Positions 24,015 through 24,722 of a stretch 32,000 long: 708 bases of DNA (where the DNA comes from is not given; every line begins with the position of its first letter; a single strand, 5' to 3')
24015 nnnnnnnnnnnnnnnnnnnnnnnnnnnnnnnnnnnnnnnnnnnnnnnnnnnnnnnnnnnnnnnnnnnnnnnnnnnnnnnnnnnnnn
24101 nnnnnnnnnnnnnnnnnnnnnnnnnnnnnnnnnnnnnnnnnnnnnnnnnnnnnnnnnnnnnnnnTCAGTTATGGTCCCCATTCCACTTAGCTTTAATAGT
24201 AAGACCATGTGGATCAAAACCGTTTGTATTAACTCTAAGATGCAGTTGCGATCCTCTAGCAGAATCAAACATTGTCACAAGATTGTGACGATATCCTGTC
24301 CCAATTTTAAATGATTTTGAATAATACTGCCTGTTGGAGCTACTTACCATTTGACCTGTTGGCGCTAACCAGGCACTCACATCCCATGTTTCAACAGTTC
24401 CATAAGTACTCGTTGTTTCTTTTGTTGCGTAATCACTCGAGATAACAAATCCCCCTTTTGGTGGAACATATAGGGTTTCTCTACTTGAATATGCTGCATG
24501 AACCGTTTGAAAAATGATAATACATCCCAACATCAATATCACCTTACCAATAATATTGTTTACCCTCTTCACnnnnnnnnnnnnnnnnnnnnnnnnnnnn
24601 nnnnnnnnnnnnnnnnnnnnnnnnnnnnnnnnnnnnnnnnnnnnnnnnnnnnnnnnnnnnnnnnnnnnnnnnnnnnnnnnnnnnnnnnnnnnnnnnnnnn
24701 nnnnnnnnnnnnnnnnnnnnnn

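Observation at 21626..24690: Self-contained five-gene operon (Sec-secreted small protein, three dissimilar membrane proteins, one short ABC ATPase) between nrnA and dnaE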

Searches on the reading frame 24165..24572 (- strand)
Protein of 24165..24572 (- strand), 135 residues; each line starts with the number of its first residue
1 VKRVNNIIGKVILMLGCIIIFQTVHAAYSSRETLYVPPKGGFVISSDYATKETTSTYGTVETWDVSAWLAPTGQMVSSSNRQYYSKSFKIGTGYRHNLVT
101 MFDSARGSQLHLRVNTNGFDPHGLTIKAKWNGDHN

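Call 3: search_protein_families(library=pfam, proteins=[window:24165-24572:-], max_evalue=1)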
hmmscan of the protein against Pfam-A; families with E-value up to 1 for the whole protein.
window:24165-24572:- (135 aa): 1 family
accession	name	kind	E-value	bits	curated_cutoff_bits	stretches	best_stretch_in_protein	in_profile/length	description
PF05309.16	TraE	-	0.021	14.7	24.8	1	3-52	15-68/182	TraE protein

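Call 4: search_protein_families(library=ncbifam, proteins=[window:24165-24572:-], max_evalue=1)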
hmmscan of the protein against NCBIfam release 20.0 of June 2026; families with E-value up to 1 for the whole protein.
window:24165-24572:- (135 aa): 0 families

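Call 5: list_cluster_members(proteins=[window:24165-24572:-, window:23329-24165:-, window:22799-23332:-, window:22167-22754:-, window:21668-22189:-, window:24691-25644:-])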
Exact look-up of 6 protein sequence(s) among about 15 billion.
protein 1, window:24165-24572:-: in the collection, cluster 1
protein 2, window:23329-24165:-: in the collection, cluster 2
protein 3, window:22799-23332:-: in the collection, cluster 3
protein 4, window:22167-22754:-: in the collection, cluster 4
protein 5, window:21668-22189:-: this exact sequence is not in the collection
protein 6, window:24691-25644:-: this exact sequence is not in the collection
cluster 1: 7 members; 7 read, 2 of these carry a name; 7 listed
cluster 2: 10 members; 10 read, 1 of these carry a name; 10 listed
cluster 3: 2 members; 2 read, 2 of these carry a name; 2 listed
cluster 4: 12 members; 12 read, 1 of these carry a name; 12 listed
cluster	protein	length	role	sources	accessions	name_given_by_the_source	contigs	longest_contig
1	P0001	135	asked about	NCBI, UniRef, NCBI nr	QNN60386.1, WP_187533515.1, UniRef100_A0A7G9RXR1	hypothetical protein H9L01_08415 [Erysipelothrix inopinata] | Uncharacterized protein n=1 Tax=Erysipelothrix inopinata TaxID=225084 ... | hypothetical protein [Erysipelothrix inopinata]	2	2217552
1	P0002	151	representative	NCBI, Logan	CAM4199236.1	hypothetical protein ERIN107935_03885 [Erysipelothrix inopinata]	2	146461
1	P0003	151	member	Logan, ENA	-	-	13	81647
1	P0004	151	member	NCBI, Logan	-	-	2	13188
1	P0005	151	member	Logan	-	-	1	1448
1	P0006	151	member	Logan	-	-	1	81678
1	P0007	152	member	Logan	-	-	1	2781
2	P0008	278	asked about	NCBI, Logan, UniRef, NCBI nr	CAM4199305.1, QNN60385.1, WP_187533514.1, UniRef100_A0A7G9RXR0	hypothetical protein H9L01_08410 [Erysipelothrix inopinata] | Uncharacterized protein n=1 Tax=Erysipelothrix inopinata TaxID=225084 ... | hypothetical protein [Erysipelothrix inopinata]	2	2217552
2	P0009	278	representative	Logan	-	-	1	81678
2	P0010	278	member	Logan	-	-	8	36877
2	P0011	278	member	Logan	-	-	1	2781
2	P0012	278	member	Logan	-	-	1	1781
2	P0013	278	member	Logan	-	-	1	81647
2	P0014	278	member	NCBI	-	-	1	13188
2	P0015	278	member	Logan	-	-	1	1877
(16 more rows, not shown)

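Call 7: find_homologous_proteins(query=window:24165-24572:-, max_evalue=0.01)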
Query window:24165-24572:- (135 aa): 2 proteins with E <= 0.01 among 3 candidates.
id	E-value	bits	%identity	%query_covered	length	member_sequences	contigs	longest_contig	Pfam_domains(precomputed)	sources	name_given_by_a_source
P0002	5.5e-86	303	99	100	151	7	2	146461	-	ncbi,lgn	ncbi:hypothetical protein ERIN107935_03885 [Erysipelothrix inopinata]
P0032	4.4e-66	239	77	100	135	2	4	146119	-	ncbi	ncbi:MAG: hypothetical protein RR565_04215 [Erysipelothrix sp.]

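Call 10: find_encoding_contigs(protein=P0032, flank=8000, max_places=4)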
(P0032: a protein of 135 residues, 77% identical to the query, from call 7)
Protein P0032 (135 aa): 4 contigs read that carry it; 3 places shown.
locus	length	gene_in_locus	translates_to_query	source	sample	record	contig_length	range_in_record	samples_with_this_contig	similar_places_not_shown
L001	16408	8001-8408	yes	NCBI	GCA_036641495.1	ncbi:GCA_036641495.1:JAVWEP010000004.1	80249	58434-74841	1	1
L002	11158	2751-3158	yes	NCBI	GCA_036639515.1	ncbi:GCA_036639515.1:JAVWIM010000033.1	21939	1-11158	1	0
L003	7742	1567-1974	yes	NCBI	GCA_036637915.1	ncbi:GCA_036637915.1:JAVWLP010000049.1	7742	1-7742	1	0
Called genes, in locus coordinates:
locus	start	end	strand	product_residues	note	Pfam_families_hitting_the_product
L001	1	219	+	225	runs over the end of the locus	PF01048:PNP_UDP_1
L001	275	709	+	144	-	PF00903:Glyoxalase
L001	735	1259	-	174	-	-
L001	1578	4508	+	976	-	PF02463:SMC_N, PF13175:AAA_15, PF13304:AAA_21 (weak), PF13476:AAA_23, PF06470:SMC_hinge, PF13304:AAA_21 (weak)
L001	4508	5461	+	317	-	PF02223:Thymidylate_kin (faint), PF02881:SRP54_N (weak), PF00448:SRP54, PF13401:AAA_22 (weak)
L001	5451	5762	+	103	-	PF04297:UPF0122, PF04545:Sigma70_r4 (weak), PF08281:Sigma70_r4_2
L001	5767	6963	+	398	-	PF00871:Acetate_kinase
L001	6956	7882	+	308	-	PF01368:DHH, PF02272:DHHA1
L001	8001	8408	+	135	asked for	-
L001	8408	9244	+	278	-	-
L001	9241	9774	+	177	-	-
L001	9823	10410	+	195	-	PF00005:ABC_tran, PF13175:AAA_15 (faint), PF13304:AAA_21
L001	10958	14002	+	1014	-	PF02811:PHP, PF07733:DNA_pol3_alpha, PF17657:DNA_pol3_finger, PF14579:HHH_6, PF01336:tRNA_anti-codon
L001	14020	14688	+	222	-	PF00072:Response_reg, PF00486:Trans_reg_C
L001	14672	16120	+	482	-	PF00512:HisKA, PF02518:HATPase_c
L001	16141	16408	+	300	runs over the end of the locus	PF00005:ABC_tran, PF13304:AAA_21 (faint), PF13732:DrrA1-3_C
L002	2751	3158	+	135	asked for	-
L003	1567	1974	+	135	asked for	-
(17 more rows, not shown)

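Call 16: search_protein_representatives(alignment_id=A1)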
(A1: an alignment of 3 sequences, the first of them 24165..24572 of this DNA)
Query: 3 sequences, 135 profile positions. Proteins with E-value up to 0.001 (for the whole library): 6; up to 1e-10: 2; up to 1e-30: 1. The best 6 are listed.
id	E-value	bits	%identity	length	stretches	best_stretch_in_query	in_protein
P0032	1.9e-83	293.3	-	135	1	1-135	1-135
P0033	2.6e-21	92.0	-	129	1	9-133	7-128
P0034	9.3e-06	41.7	-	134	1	14-133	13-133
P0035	2.6e-05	40.3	-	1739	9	50-121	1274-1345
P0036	3.3e-05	39.9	-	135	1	15-133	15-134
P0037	8.0e-04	35.4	-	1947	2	82-119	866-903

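Call 19: find_encoding_contigs(protein=P0033, flank=8000, max_places=4)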
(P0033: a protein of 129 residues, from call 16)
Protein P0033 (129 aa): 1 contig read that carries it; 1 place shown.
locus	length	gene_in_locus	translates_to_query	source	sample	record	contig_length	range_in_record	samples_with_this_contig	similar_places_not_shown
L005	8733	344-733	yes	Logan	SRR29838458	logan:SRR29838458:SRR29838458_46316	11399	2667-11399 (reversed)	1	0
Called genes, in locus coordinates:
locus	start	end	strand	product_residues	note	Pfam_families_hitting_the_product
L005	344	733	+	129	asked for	-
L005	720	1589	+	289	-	-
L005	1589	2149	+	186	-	-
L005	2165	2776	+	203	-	PF00005:ABC_tran, PF13304:AAA_21 (weak)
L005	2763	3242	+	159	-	-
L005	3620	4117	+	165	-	PF04542:Sigma70_r2 (weak), PF08281:Sigma70_r4_2, PF04545:Sigma70_r4 (weak)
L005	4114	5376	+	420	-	-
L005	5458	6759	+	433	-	PF02557:VanY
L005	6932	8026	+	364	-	PF01551:Peptidase_M23, PF08460:SH3_5 (weak)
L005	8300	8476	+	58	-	-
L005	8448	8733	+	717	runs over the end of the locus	PF01637:ATPase_2 (faint)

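Call 20: find_encoding_contigs(protein=P0034, flank=8000, max_places=4)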
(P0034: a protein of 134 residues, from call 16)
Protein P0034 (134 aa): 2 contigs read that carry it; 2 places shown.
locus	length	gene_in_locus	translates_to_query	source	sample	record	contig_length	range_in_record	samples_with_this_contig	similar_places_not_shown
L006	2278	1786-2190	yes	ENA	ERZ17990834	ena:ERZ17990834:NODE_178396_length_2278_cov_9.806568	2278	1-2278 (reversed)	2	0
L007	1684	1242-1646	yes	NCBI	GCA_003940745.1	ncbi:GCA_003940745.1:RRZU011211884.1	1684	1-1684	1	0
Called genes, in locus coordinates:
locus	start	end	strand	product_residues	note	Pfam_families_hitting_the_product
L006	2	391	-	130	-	?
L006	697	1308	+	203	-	PF00005:ABC_tran, PF13304:AAA_21 (faint)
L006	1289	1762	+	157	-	-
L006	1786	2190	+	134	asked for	-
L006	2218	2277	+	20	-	?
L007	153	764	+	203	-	PF00005:ABC_tran, PF13304:AAA_21 (faint)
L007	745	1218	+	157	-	-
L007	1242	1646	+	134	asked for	-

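Call 21: find_encoding_contigs(protein=P0036, flank=8000, max_places=4)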
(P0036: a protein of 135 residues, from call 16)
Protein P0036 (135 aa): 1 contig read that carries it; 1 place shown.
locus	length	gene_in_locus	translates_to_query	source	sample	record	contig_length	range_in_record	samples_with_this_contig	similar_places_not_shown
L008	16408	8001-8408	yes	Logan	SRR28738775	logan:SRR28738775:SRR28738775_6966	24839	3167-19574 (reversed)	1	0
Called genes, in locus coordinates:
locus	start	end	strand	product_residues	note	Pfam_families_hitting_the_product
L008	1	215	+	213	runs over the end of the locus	PF00156:Pribosyltran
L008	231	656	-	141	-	PF24716:WapI (weak)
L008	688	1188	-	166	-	-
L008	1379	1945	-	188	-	PF00565:SNase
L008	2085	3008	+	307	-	PF00291:PALP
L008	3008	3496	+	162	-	PF00132:Hexapep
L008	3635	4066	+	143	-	PF00572:Ribosomal_L13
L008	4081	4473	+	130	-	PF00380:Ribosomal_S9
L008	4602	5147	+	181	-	PF13302:Acetyltransf_3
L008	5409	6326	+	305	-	-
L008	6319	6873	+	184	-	-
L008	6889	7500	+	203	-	PF00005:ABC_tran, PF13166:AAA_13 (faint), PF13304:AAA_21 (weak)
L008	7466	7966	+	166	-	-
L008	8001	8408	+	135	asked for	-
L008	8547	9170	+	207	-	PF00719:Pyrophosphatase (weak)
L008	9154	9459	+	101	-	-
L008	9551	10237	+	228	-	PF00300:His_Phos_1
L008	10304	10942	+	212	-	PF00072:Response_reg, PF00486:Trans_reg_C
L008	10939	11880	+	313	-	PF00512:HisKA (weak), PF02518:HATPase_c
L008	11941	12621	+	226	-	PF02463:SMC_N, PF00005:ABC_tran, PF13304:AAA_21 (faint)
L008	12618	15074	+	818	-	PF02687:FtsX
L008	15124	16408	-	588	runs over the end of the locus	PF00009:GTP_EFTU, PF01926:MMR_HSR1 (weak), PF22042:EF-G_D2 (weak), PF00679:EFG_C, PF21018:BipA_C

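Call 36: search_solved_structures(query=A4, max_evalue=10)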
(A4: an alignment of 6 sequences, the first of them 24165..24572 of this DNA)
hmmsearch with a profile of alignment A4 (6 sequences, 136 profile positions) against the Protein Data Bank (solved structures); distinct sequences matched with E-value up to 10: 5.
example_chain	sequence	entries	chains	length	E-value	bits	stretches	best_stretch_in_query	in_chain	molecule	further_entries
5t9a_A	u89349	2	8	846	0.29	14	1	40-83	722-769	Glycoside Hydrolase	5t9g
8d9y_B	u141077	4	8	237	0.38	13.6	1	41-109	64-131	Centi-LNX-D09 Fab heavy chain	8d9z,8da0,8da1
4csi_A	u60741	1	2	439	0.47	13.3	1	81-110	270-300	CELLULASE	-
5w11_A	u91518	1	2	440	0.76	12.6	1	81-109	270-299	Glucanase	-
9zd7_AE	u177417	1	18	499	1.5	11.7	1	17-78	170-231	short tail fiber gp92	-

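Call 38: predict_structure(alignment_id=A4)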
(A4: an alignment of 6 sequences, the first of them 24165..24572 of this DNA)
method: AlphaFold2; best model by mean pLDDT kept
length: 135 residues; sequences in the alignment: 6
mean_pLDDT: 83.4   pTM: 0.73
mean pLDDT of the five models: 83.4, 81.8, 71.3, 56.2, 38.8
residues with pLDDT >= 90: 72; 70-90: 31; 50-70: 30; < 50: 2
segments of 3 or more residues with pLDDT < 50: none
pLDDT, mean of each block of 10 residues (from residue 1): 58 60 67 87 94 91 82 95 95 91 93 83 88 85
secondary structure, 60 per line:
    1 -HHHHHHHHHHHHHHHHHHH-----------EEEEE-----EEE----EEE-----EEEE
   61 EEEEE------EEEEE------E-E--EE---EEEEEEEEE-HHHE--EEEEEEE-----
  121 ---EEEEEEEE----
elements in order: H2-20 E32-36 E42-44 E49-51 E57-65 E72-76 E93-101 E109-115 E124-131

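Call 43: fold_search(model_id=the predicted structure, library=pdb)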
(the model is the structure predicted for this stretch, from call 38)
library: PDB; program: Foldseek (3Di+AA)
matches with E <= 10: 1317; with E <= 0.001: 3
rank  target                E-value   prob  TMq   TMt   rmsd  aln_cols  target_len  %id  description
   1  9i0y_0                6.5e-04  0.92  0.25  0.28  12.0       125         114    9  Recombinant Ena2A fibers (released 2025-03-12)
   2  9i0y_a                6.9e-04  0.93  0.25  0.28  11.8       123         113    9  Recombinant Ena2A fibers (released 2025-03-12)
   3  3x0t_A                9.4e-04  1.00  0.47  0.54   5.7       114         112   15  Crystal structure of PirA (released 2015-08-26)
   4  9ib7_B                2.1e-03  1.00  0.41  0.40   6.3       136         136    9  Tumor necrosis factor-like lectin PLTL from Photorhabdus laumondii in complex with Blood group B trisaccharide (released 2025-10-29)
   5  1uxz_A                2.7e-03  1.00  0.43  0.44   9.5       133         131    9  Carbohydrate binding module (CBM6cm-2) from Cellvibrio mixtus lichenase 5A (released 2004-03-11)
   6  1stm_A                2.7e-03  1.00  0.38  0.37   7.8       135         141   11  SATELLITE PANICUM MOSAIC VIRUS (released 1997-01-27)
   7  3afg_B                3.0e-03  1.00  0.48  0.16   4.8       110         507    9  Crystal structure of ProN-Tk-SP from Thermococcus kodakaraensis (released 2010-08-04)
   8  1uy0_A                3.4e-03  1.00  0.50  0.51   7.1       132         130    6  Carbohydrate binding module (CBM6cm-2) from Cellvibrio mixtus lichenase 5A in complex with glc-1,3-glc-1,4-glc-1,3-glc (released 2004-03-11)
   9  9ues_B                3.7e-03  1.00  0.47  0.19   4.9       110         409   11  Crystal structure of an inactive TKSP mutant in complex with the TKS propeptide (released 2026-02-18)
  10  3afg_A                4.1e-03  1.00  0.46  0.15   4.7       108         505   11  Crystal structure of ProN-Tk-SP from Thermococcus kodakaraensis (released 2010-08-04)
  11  9ib9_B                4.6e-03  0.89  0.27  0.27   9.6       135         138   11  Tumor necrosis factor-like lectin PLTL from Photorhabdus laumondii in complex with B Lewis b pentasaccharide (released 2025-10-29)
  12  3x0t_B                4.9e-03  1.00  0.45  0.54   5.6       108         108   14  Crystal structure of PirA (released 2015-08-26)
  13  7rrm_A                5.7e-03  1.00  0.42  0.52   5.1       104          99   12  Structure of the human TMED1 (p24gamma1) Golgi dynamics Domain (released 2021-10-20)
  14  7a02_A                5.7e-03  1.00  0.40  0.46   6.3       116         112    7  Bacillus endospore appendages form a novel family of disulfide-linked pili (released 2021-04-28)
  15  9no3_B                6.7e-03  1.00  0.46  0.15   6.2       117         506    8  The bifunctional arabinofuranosidase/xylosidase from metagenome of Pseudacanthotermes militaris. (released 2025-10-08)
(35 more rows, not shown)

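Call 46: search_protein_families(library=padloc, proteins=[window:24165-24572:-], max_evalue=0.1)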
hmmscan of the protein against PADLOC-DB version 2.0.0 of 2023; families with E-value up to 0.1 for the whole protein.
window:24165-24572:- (135 aa): 0 families

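Call 54: list_cluster_members(proteins=[L008:3635-4066:+, L008:4081-4473:+, L005:5458-6759:+, L005:6932-8026:+, L005:3620-4117:+, L008:8547-9170:+, L008:2085-3008:+])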
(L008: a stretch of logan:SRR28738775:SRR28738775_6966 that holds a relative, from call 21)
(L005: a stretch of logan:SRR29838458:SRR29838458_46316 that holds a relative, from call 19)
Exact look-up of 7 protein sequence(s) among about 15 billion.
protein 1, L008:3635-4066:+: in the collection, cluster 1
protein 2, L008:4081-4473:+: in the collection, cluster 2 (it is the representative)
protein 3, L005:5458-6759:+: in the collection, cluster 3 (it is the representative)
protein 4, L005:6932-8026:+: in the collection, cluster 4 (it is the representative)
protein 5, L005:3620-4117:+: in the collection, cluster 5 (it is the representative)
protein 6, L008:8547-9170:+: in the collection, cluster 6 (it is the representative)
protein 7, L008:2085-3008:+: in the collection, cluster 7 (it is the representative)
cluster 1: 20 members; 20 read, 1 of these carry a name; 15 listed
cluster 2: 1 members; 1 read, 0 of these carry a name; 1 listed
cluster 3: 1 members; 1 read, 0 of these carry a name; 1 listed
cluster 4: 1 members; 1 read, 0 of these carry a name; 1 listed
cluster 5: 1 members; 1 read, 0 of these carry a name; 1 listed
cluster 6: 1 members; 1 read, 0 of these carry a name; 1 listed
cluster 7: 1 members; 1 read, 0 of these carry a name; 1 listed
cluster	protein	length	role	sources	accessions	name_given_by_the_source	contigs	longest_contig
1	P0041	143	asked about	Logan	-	-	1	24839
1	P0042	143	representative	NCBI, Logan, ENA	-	-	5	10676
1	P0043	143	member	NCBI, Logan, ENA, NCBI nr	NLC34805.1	MAG: 50S ribosomal protein L13 [Erysipelothrix sp.] | 50S ribosomal protein L13 [Erysipelothrix sp.]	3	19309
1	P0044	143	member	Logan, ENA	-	-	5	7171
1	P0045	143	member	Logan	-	-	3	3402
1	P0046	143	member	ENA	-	-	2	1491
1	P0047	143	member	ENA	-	-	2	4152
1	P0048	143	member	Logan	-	-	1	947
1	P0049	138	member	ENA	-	-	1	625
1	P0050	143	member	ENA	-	-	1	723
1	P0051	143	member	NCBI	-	-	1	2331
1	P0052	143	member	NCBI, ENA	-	-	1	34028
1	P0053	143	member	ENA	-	-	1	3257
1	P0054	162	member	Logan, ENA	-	-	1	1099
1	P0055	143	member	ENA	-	-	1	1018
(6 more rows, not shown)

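Call 57: fold_search(model_id=the predicted structure, library=viral)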
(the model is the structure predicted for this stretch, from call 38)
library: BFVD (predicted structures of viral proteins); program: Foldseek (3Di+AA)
matches with E <= 10: 1791; with E <= 0.001: 1
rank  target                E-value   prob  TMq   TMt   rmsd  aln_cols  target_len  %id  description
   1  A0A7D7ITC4            4.6e-04  1.00  0.41  0.40   6.6       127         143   10  (no name in the UniProt tables at hand)
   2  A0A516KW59            1.1e-03  1.00  0.48  0.59   4.3       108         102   15  (no name in the UniProt tables at hand)
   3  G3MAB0                1.1e-03  1.00  0.45  0.10   5.4       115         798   13  Gp369 [Bacillus phage G]
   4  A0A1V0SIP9            1.3e-03  1.00  0.41  0.31   6.3       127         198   12  Uncharacterized protein [Klosneuvirus KNV1]
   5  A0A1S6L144            1.4e-03  1.00  0.53  0.14   8.2       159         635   10  (no name in the UniProt tables at hand)
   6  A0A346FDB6            1.6e-03  1.00  0.44  0.30   5.2       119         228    6  Uncharacterized protein [Sphingomonas phage Scott]
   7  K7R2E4                1.6e-03  1.00  0.45  0.52   6.3       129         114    8  DUF7265 domain-containing protein [Vibrio phage vB_VpaS_MAR10]
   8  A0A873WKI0            1.6e-03  1.00  0.45  0.16   5.8       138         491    6  Tail fiber-like protein [Synechococcus phage S-H9-1]
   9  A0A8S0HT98            2.0e-03  1.00  0.39  0.36  13.3       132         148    9  (no name in the UniProt tables at hand)
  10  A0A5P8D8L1            2.3e-03  1.00  0.47  0.51   4.7       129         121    9  (no name in the UniProt tables at hand)
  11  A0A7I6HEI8            2.3e-03  1.00  0.36  0.23   7.6       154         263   12  Putative protease [Escherichia phage CLB_P1]
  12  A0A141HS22            2.4e-03  0.94  0.26  0.18  13.5       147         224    9  (no name in the UniProt tables at hand)
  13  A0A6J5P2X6            2.5e-03  1.00  0.39  0.34   6.1       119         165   11  Uncharacterized protein [uncultured Caudovirales phage]
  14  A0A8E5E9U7            2.5e-03  1.00  0.44  0.22   6.5       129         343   15  Uncharacterized protein [Tenacibaculum phage Gundel_1]
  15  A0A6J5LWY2            2.5e-03  1.00  0.38  0.34   7.6       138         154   13  Uncharacterized protein [uncultured Caudovirales phage]
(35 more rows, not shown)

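Call 61: search_dna_similar(query=window:24165-24572:-, collection=phages, mode=protein, max_evalue=0.001)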
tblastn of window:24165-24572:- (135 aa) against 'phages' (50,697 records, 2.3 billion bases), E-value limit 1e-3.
No match.

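Call 72: search_protein_families(library=pfam, proteins=[L005:4114-5376:+, L008:12618-15074:+], max_evalue=0.001)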
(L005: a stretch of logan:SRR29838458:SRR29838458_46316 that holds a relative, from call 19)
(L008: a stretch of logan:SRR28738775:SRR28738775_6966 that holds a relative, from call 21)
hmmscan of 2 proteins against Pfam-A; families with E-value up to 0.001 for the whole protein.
L005:4114-5376:+ (420 aa): 0 families

L008:12618-15074:+ (818 aa): 1 family
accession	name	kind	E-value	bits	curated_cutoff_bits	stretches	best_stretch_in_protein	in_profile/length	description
PF02687.27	FtsX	-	3.7e-24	85.5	25.5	2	690-808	2-117/120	FtsX-like permease C-terminal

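Call 77: find_related_loci(query=A11, collection=metagenome_contigs, flank=8000)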
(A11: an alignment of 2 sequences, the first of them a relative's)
Query A11 (134 aa) in metagenome_contigs; peptide patterns used: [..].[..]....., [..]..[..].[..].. (x = any residue, [..] = any of these).
82 stretches matched a pattern; 1 encode a relative of the query (tblastn E <= 1e-3); 1 distinct loci.
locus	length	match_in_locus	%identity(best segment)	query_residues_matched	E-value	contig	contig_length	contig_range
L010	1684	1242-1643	100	1-134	7e-96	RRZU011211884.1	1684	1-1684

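Call 78: find_encoding_contigs(protein=P0006, flank=10000, max_places=3)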
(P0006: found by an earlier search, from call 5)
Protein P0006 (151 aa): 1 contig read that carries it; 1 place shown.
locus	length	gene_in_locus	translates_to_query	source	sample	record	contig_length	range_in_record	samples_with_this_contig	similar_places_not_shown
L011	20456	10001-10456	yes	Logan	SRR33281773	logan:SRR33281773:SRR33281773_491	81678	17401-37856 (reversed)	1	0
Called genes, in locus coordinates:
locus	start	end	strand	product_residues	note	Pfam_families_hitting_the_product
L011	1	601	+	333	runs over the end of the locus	PF01467:CTP_transf_like, PF01966:HD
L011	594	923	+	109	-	PF02410:RsfS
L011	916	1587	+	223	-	PF08242:Methyltransf_12 (faint), PF13649:Methyltransf_25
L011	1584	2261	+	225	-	PF01048:PNP_UDP_1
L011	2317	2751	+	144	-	PF00903:Glyoxalase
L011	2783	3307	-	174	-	-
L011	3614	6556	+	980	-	PF02463:SMC_N, PF13175:AAA_15, PF13304:AAA_21 (weak), PF13476:AAA_23, PF06470:SMC_hinge, PF13304:AAA_21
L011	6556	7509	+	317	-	PF02223:Thymidylate_kin (faint), PF02881:SRP54_N (weak), PF00448:SRP54, PF09848:SLFN-g3_helicase (faint), PF13401:AAA_22 (weak)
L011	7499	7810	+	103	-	PF04297:UPF0122, PF04545:Sigma70_r4 (weak), PF08281:Sigma70_r4_2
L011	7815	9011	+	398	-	PF00871:Acetate_kinase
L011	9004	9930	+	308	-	PF01368:DHH, PF02272:DHHA1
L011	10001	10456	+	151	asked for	-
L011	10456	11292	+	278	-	-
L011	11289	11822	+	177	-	-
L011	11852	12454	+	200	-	PF02463:SMC_N (faint), PF00005:ABC_tran, PF13304:AAA_21 (faint)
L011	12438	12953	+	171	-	-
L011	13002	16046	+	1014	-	PF02811:PHP, PF07733:DNA_pol3_alpha, PF17657:DNA_pol3_finger, PF14579:HHH_6, PF01336:tRNA_anti-codon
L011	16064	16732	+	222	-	PF00072:Response_reg, PF00486:Trans_reg_C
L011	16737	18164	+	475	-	PF00512:HisKA, PF02518:HATPase_c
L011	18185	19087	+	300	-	PF00005:ABC_tran, PF13304:AAA_21 (faint), PF13732:DrrA1-3_C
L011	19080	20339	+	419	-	PF12679:ABC2_membrane_2, PF12698:ABC2_membrane_3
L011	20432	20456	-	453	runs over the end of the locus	PF01522:Polysacc_deac_1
